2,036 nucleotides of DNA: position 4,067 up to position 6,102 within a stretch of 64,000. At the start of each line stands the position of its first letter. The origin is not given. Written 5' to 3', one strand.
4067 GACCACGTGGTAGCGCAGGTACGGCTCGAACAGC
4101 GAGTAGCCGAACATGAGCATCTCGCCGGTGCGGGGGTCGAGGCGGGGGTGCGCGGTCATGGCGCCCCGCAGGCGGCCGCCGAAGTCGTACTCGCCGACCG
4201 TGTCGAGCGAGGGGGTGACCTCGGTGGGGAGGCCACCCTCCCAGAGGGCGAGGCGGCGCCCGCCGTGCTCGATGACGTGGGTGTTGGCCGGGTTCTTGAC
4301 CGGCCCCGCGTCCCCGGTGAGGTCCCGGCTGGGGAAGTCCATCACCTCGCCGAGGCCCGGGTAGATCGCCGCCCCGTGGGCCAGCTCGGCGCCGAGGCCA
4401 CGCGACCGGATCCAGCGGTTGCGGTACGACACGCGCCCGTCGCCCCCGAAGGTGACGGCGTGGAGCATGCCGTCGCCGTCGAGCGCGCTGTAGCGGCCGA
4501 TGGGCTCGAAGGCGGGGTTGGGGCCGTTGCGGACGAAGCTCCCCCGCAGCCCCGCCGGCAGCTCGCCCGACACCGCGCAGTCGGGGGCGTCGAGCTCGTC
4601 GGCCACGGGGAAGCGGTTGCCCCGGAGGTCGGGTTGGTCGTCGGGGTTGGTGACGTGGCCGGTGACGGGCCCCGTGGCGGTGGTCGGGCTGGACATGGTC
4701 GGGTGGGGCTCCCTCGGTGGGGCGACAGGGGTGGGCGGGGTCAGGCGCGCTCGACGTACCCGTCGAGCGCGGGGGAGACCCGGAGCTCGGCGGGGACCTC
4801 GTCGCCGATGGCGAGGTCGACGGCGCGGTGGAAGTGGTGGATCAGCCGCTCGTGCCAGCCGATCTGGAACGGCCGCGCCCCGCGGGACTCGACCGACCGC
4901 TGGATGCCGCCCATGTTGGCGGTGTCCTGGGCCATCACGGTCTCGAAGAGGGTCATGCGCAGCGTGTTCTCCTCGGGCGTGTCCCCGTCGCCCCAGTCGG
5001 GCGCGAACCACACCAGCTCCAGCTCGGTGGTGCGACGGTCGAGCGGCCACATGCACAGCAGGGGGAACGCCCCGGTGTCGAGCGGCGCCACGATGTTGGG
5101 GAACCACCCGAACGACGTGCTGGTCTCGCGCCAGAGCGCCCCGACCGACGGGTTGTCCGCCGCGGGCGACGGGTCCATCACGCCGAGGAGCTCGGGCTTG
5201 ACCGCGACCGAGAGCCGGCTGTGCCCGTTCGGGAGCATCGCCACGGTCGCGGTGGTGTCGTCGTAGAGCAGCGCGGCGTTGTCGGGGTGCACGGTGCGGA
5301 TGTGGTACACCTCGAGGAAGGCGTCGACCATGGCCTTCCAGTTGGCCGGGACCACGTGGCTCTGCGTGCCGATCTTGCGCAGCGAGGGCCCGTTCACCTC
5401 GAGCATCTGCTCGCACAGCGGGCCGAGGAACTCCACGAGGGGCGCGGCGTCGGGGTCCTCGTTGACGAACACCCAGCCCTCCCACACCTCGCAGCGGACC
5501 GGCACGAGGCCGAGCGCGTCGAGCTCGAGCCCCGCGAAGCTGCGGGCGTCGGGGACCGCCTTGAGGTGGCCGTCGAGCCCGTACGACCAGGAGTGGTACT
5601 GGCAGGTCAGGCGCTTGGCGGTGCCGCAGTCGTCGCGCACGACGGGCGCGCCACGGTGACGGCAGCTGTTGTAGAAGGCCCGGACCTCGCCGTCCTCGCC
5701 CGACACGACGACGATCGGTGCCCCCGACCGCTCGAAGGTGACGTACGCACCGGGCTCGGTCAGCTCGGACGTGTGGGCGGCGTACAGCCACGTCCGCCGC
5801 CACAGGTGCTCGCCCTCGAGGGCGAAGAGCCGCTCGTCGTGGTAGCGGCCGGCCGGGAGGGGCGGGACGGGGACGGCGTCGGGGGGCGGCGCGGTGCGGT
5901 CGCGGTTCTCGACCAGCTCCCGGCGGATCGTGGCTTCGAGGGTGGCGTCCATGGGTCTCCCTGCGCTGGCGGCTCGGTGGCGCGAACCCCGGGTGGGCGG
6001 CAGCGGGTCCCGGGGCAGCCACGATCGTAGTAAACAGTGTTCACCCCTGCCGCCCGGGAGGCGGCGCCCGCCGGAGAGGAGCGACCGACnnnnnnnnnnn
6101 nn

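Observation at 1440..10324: Divergent oxygenase supercluster with two CCO-family enzymes, a Rieske oxygenase and a LigW/ACMSD-type amidohydrolase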

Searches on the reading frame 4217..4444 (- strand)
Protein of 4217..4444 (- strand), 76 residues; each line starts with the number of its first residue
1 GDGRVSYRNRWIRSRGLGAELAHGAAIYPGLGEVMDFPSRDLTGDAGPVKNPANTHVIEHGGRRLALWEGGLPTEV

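Call 68: search_solved_structures(query=window:4217-4444:-, max_evalue=1, show_alignments=5)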
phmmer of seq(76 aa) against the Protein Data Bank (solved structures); distinct sequences matched with E-value up to 1: 12.
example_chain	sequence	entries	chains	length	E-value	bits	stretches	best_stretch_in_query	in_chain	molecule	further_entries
2biw_A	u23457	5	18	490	2.7e-06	30.9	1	1-74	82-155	APOCAROTENOID-CLEAVING OXYGENASE | Apocarotenoid-15,15'-oxygenase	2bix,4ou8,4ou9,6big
6c7o_A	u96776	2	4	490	2.8e-06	30.8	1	1-74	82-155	Apocarotenoid-15,15'-oxygenase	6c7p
6c7k_A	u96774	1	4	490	2.8e-06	30.8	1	1-74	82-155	Apocarotenoid-15,15'-oxygenase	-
5kjd_A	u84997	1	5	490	7.3e-06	29.5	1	1-74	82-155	Apocarotenoid-15,15'-oxygenase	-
5kjb_A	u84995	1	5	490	7.4e-06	29.5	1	1-74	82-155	Apocarotenoid-15,15'-oxygenase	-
5kk0_A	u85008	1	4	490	1.4e-05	28.6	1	1-74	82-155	Apocarotenoid-15,15'-oxygenase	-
5kja_A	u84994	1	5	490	0.00028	24.5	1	1-74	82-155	Apocarotenoid-15,15'-oxygenase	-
5j53_A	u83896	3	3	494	0.39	14.4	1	2-69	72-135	Carotenoid oxygenase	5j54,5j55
7qr6_A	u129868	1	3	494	0.39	14.4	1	2-69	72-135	Dioxygenase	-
1v47_A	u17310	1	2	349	0.55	14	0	32-68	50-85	ATP sulfurylase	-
5v2d_A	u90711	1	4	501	0.68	13.7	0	2-73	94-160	Dioxygenase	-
9g88_A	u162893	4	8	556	0.8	13.4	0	2-72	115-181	Lignostilbene dioxygenase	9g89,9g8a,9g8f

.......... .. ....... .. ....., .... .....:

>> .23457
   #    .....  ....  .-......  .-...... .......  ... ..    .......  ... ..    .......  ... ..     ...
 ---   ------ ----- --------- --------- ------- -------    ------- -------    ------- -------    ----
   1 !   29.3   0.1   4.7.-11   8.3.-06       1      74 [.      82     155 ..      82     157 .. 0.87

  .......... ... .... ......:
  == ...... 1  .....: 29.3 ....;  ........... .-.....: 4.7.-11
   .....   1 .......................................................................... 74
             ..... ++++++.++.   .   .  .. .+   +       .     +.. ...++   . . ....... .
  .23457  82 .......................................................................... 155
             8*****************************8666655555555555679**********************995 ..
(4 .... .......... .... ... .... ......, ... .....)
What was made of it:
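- In the substrate-tunnel segment CCO1 aligns without gaps to ACO (2.7e-6) but only marginally to NOV1 and LSD (0.4-0.8) (call 68).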

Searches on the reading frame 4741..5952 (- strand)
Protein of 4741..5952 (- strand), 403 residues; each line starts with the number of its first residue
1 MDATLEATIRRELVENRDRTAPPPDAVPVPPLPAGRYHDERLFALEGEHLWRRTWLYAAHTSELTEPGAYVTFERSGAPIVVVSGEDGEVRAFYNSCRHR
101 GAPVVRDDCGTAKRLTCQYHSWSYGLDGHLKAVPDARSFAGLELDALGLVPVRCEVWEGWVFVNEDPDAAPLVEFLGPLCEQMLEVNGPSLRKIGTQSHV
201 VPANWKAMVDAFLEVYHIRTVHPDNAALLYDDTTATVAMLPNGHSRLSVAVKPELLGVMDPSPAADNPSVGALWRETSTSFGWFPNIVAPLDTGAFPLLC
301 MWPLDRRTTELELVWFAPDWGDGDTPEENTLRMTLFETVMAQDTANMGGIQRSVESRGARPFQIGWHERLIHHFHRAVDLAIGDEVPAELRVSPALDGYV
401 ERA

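Call 7: search_protein_families(library=pfam, proteins=[window:4741-5952:-], max_evalue=0.01)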
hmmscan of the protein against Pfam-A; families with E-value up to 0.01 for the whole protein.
window:4741-5952:- (403 aa): 2 families
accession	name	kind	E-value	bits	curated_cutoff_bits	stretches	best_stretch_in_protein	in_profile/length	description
PF00848.25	Ring_hydroxyl_A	-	8.6e-23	81.8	24.9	1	191-379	4-203/208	Ring hydroxylating alpha subunit (catalytic domain)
PF00355.32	Rieske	-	3.6e-20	72.1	20.3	1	54-138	1-83/88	Rieske [2Fe-2S] domain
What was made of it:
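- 4741..5952 (-): Rieske non-heme iron oxygenase alpha subunit (alpha-only type). PF00355 + PF00848 (call 7).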

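Call 10: search_protein_families(library=ncbifam, proteins=[window:4741-5952:-], max_evalue=0.001)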
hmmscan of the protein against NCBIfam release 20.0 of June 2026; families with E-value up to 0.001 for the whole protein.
window:4741-5952:- (403 aa): 6 families
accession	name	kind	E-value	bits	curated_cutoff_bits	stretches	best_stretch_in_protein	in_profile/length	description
NF058607.1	GlBtMonoOxGbcA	equivalog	7.2e-39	133.4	670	1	32-235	33-237/420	glycine betaine monooxygenase oxygenase subunit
NF042946.1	3PPDioc_HcaE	equivalog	8.4e-32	110.7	830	1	37-224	21-216/450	3-phenylpropionate/cinnamic acid dioxygenase subunit alpha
TIGR03228.1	anthran_1_2_A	equivalog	5.7e-26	91.2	671.9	1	38-226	22-217/438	anthranilate 1,2-dioxygenase large subunit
TIGR03229.1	benzo_1_2_benA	equivalog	7.6e-24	84.3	780.95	1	37-227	21-220/433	benzoate 1,2-dioxygenase large subunit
NF041684.1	ant_diox_AndAc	equivalog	1.6e-23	83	750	1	37-222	28-222/418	anthranilate 1,2-dioxygenase large subunit AndAc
NF052579.1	BetMthstMoxSdmAMthl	equivalog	2.1e-05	23.7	600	1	60-129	22-90/351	4beta-methylsterol monooxygenase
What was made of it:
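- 4741..5952 (-): Nearest NCBIfam is GbcA, 7e-39, below cutoff (call 10).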

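Call 18: search_solved_structures(query=window:4741-5952:-, max_evalue=0.00001)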
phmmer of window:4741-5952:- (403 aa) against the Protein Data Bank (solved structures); distinct sequences matched with E-value up to 0.00001: 38.
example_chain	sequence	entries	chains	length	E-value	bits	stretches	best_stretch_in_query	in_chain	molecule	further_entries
6y8j_A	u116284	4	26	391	7.8e-34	120.4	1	33-360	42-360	Carnitine monooxygenase oxygenase subunit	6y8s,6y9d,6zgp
6y9c_A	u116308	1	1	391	7.8e-34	120.4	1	33-360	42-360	Carnitine monooxygenase oxygenase subunit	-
3en1_A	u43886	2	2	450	1e-33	120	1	37-221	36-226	Benzene 1,2-dioxygenase subunit alpha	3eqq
1uli_A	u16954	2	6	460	1.5e-33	119.4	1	36-221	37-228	biphenyl dioxygenase large subunit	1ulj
5xbp_A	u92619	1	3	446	1.5e-32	116.1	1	38-226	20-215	3NT oxygenase alpha subunit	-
2hmj_A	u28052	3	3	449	1.2e-31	113.2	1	38-242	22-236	Naphthalene 1,2-dioxygenase alpha subunit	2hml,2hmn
4hjl_A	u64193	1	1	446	1.2e-31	113.2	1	38-241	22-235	Naphthalene 1,2-dioxygenase subunit alpha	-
1eg9_A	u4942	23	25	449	1.2e-31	113.2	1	38-241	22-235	PROTEIN (NAPHTHALENE 1,2-DIOXYGENASE ALPHA SUBUNIT) | NAPHTHALENE 1,2-DIOXYGENASE | NAPHTHALENE 1,2-DIOXYGENASE ALPHA SUBUNIT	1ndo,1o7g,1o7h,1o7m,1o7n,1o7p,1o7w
3gzx_A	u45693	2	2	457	3.3e-30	108.4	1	32-222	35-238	Biphenyl dioxygenase subunit alpha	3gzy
2bmo_A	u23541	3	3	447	6.4e-30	107.5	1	38-223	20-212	OXYGENASE-ALPHA NBDO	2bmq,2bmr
8k0a_A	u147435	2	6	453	5.2e-29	104.5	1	37-225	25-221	3-phenylpropionate/cinnamic acid dioxygenase subunit alpha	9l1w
2ckf_A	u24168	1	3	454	9.9e-29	103.6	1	38-223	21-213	RING-HYDROXYLATING DIOXYGENASE ALPHA SUBUNIT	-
2gbw_A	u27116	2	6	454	2.4e-28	102.3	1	37-223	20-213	Biphenyl 2,3-Dioxygenase Alpha Subunit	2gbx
3vca_A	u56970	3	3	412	2.6e-28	102.2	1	37-224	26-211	Ring-hydroxylating dioxygenase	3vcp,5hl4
4qup_A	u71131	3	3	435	2.9e-28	102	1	37-224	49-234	Monoxygenase; demethylase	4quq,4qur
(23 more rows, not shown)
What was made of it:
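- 4741..5952 (-): Nearest solved structure is CntA, 7.8e-34 (call 18).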
